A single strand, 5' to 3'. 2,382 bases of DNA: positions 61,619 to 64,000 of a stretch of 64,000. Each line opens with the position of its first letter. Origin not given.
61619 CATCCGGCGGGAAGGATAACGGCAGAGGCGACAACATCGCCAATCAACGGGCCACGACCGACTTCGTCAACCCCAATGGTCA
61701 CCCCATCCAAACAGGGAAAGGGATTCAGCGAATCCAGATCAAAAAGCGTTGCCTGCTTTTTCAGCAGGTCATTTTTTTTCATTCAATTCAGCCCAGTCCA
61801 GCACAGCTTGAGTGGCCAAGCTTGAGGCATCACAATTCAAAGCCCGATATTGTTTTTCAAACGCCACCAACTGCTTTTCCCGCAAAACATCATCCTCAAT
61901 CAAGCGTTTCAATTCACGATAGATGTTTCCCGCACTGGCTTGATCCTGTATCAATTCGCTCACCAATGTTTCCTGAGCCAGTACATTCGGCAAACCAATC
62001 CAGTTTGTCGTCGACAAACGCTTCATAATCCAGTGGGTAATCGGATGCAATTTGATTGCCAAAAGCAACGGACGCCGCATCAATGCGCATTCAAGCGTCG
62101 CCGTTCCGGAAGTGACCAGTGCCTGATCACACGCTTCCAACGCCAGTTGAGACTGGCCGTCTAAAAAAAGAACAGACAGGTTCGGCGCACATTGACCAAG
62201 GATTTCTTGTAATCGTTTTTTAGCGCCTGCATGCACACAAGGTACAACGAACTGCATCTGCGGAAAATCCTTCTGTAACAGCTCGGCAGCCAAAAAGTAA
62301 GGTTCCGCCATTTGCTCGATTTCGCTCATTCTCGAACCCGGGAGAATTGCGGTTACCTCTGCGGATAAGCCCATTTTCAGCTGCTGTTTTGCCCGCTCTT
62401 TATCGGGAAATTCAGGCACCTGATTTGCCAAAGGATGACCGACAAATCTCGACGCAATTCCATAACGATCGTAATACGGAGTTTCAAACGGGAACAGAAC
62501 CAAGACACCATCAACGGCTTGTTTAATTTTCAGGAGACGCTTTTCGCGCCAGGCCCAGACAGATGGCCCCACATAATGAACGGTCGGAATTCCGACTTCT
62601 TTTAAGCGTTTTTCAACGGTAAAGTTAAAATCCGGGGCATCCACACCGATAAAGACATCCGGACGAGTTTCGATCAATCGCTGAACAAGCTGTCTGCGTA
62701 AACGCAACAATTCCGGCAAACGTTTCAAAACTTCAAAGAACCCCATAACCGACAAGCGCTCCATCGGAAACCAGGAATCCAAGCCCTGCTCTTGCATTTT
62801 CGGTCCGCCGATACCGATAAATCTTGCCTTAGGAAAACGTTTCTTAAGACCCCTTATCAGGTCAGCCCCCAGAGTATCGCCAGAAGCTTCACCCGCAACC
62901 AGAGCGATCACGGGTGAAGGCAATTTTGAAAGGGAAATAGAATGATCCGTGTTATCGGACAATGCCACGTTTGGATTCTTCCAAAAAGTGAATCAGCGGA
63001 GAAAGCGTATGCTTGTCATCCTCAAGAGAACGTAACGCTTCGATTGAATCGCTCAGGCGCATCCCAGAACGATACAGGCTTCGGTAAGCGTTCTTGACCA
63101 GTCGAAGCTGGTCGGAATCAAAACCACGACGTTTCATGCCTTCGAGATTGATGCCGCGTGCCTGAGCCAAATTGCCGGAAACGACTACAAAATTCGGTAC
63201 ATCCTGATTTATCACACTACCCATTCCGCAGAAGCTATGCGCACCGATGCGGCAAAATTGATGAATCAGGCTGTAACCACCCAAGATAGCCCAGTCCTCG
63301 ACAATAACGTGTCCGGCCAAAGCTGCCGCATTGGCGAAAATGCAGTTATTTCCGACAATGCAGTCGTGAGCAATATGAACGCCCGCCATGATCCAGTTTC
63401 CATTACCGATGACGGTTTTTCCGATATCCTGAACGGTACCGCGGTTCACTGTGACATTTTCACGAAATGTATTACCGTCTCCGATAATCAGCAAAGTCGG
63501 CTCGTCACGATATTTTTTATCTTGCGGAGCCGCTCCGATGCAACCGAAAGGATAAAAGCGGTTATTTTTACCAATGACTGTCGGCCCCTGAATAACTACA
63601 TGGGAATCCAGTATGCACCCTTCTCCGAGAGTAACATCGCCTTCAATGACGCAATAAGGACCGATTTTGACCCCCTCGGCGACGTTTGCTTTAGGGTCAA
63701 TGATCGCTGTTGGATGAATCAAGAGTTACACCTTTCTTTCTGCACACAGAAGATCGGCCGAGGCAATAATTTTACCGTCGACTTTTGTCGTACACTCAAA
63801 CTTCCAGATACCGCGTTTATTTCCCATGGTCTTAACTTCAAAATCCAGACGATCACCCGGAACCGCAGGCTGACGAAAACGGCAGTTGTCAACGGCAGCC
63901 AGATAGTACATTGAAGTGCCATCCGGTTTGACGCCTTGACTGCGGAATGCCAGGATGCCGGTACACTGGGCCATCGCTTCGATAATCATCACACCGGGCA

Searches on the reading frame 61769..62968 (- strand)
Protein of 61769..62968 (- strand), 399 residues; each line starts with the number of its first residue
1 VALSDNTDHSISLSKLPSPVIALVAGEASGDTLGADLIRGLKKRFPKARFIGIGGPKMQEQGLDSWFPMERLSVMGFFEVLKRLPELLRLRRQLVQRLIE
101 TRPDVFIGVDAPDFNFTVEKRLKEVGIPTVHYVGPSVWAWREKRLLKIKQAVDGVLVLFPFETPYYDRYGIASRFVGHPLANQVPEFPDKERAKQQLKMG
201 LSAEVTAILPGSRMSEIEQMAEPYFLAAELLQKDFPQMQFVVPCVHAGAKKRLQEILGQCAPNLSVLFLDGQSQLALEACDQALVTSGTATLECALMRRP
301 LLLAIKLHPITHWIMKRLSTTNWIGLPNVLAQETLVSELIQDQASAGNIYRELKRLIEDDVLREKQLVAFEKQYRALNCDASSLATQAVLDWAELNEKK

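Call 30: search_protein_families(library=pfam, proteins=[window:61769-62968:-])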
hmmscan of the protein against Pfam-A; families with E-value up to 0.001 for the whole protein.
window:61769-62968:- (399 aa): 1 family
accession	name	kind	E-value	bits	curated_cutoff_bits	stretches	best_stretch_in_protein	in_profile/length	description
PF02684.21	LpxB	-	1.1e-112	377.1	22.6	1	21-389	1-371/374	Lipid-A-disaccharide synthetase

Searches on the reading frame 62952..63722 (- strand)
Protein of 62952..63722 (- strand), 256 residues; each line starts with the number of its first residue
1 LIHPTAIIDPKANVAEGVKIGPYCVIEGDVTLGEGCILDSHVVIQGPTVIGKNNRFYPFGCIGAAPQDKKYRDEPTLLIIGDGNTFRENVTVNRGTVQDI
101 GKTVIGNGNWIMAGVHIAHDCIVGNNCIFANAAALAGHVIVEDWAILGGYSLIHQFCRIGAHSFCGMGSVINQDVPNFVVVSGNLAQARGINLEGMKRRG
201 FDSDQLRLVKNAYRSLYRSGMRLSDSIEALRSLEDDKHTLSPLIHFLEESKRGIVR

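Call 30: search_protein_families(library=pfam, proteins=[window:62952-63722:-])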
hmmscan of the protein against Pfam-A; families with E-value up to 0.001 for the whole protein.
window:62952-63722:- (256 aa): 4 families
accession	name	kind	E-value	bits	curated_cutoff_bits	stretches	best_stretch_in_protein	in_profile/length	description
PF13720.11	Acetyltransf_11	-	2.2e-24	86.1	24.5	1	174-255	1-82/82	Udp N-acetylglucosamine O-acyltransferase; Domain 2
PF00132.30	Hexapep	-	1.1e-23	82.3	27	3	103-131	2-30/36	Bacterial transferase hexapeptide (six repeats)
PF25084.1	LbH_EIF2B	-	3.1e-07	30.8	54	0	79-152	23-98/105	EIF2B subunit epsilon LbH domain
PF25087.1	GMPPB_C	-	0.00034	20.7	39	0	80-154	25-96/110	GMPPB C-terminal domain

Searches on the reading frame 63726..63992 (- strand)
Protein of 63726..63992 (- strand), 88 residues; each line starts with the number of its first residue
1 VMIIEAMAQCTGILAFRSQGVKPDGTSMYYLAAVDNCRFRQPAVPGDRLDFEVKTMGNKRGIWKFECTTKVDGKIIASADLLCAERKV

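Call 30: search_protein_families(library=pfam, proteins=[window:63726-63992:-])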
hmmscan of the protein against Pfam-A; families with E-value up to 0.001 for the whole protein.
window:63726-63992:- (88 aa): 1 family
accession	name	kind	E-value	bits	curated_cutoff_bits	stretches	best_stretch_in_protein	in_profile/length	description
PF07977.19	FabA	-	2.4e-13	50.4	23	1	2-79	54-137/138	FabA-like domain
